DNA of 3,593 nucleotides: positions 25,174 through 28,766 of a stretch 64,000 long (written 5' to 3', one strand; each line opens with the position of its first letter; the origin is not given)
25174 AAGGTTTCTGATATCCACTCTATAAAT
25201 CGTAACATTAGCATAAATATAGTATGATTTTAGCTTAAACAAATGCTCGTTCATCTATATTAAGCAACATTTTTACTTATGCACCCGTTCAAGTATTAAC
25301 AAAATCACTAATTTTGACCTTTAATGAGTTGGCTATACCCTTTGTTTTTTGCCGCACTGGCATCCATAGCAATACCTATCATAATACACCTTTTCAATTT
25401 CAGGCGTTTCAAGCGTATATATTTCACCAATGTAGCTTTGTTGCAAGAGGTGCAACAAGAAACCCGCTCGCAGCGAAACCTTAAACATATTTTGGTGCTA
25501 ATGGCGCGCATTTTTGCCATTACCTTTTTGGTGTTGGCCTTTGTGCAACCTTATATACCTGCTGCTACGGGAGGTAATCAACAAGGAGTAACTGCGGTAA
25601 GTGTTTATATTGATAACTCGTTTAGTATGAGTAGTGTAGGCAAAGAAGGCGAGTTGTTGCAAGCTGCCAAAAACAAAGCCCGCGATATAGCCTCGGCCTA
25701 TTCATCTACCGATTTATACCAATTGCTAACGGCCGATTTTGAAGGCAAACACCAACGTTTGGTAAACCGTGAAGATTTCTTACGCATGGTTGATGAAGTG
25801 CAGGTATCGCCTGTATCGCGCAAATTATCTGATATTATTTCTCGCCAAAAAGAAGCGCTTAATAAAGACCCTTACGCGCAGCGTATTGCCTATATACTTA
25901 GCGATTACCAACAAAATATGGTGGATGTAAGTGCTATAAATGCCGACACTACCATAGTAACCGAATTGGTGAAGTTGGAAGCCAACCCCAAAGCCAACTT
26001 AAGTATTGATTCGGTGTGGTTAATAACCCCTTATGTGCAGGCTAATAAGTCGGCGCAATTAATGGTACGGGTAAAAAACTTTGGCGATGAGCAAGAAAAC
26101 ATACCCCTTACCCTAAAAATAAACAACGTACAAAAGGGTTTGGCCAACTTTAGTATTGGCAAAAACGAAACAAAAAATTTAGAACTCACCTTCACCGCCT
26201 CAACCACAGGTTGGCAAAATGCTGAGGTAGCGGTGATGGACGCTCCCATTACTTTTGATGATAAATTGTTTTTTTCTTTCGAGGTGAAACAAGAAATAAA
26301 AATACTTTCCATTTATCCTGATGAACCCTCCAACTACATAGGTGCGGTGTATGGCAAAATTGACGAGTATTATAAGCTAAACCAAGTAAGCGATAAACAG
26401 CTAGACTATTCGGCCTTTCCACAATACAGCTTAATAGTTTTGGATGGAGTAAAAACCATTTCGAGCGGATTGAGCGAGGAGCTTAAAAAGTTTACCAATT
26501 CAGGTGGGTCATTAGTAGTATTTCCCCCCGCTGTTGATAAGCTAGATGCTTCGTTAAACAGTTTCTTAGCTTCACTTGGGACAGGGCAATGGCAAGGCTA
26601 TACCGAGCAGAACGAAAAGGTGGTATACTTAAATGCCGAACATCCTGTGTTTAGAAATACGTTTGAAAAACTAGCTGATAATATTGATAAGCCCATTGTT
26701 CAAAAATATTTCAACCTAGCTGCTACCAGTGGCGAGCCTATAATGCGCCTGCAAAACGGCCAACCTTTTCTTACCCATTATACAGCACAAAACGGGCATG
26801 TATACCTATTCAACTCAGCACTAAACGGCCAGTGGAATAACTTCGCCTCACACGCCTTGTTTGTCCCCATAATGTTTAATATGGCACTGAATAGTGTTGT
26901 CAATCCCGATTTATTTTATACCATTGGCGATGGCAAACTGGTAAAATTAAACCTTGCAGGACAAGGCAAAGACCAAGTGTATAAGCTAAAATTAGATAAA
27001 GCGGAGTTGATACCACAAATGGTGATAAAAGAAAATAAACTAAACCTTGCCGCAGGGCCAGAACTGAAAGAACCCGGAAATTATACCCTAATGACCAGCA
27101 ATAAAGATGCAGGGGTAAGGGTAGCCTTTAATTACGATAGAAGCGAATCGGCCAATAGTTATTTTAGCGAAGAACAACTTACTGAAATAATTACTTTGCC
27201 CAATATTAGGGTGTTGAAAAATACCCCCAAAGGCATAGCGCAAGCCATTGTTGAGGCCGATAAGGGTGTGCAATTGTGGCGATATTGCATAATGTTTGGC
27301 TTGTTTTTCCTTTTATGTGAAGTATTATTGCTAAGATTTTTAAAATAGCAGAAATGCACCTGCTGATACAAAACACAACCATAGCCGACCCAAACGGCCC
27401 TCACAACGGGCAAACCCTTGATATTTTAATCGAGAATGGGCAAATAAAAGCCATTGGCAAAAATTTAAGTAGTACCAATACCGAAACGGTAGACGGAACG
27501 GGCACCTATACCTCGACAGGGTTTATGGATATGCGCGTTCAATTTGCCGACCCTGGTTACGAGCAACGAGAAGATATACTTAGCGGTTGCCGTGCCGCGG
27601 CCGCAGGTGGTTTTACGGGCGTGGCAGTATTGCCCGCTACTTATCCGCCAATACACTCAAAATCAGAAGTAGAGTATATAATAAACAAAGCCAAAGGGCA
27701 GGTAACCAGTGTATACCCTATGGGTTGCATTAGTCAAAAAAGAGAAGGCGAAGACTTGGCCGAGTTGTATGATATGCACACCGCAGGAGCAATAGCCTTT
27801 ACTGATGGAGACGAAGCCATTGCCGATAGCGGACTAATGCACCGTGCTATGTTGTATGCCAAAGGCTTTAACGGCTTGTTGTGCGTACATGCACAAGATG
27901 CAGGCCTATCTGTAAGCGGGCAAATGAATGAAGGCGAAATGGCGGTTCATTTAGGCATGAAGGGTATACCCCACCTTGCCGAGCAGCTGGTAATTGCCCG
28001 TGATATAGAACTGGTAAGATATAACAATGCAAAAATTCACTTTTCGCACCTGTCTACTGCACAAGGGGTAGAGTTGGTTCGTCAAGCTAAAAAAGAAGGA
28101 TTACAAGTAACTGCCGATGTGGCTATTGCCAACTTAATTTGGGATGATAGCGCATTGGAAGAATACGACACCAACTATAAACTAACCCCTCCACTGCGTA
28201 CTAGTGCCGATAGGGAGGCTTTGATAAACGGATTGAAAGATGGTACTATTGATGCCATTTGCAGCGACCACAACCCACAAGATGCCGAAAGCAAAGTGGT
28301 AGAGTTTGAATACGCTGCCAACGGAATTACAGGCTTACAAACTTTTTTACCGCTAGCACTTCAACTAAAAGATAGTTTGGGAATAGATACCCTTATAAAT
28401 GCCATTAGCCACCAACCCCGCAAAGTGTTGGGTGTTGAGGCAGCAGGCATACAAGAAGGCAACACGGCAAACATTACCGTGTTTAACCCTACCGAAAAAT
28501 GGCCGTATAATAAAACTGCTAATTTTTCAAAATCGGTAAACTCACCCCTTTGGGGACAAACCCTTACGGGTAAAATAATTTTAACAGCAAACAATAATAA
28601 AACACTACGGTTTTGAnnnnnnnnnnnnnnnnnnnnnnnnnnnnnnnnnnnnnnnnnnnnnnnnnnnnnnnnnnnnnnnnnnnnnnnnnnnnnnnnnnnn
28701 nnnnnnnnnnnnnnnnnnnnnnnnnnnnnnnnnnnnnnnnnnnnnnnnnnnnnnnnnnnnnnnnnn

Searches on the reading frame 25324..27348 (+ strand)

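Call 56: search_protein_families(library=pfam, proteins=[window:25324-27348:+], max_evalue=0.0001)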
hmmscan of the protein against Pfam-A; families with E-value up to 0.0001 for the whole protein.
window:25324-27348:+ (674 aa): 1 family
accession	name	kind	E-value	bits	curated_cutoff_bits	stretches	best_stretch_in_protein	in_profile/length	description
PF07584.16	BatA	-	5.1e-17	62.5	25.9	1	1-76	1-77/77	Aerotolerance regulator N-terminal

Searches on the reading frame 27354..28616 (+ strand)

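Call 32: search_protein_families(library=pfam, proteins=[window:27354-28616:+], max_evalue=0.001)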
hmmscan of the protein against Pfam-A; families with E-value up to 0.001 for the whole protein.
window:27354-28616:+ (420 aa): 1 family
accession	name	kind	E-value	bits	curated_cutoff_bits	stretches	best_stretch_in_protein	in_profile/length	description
PF01979.26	Amidohydro_1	-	3.7e-13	49.9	25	1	57-387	6-325/345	Amidohydrolase family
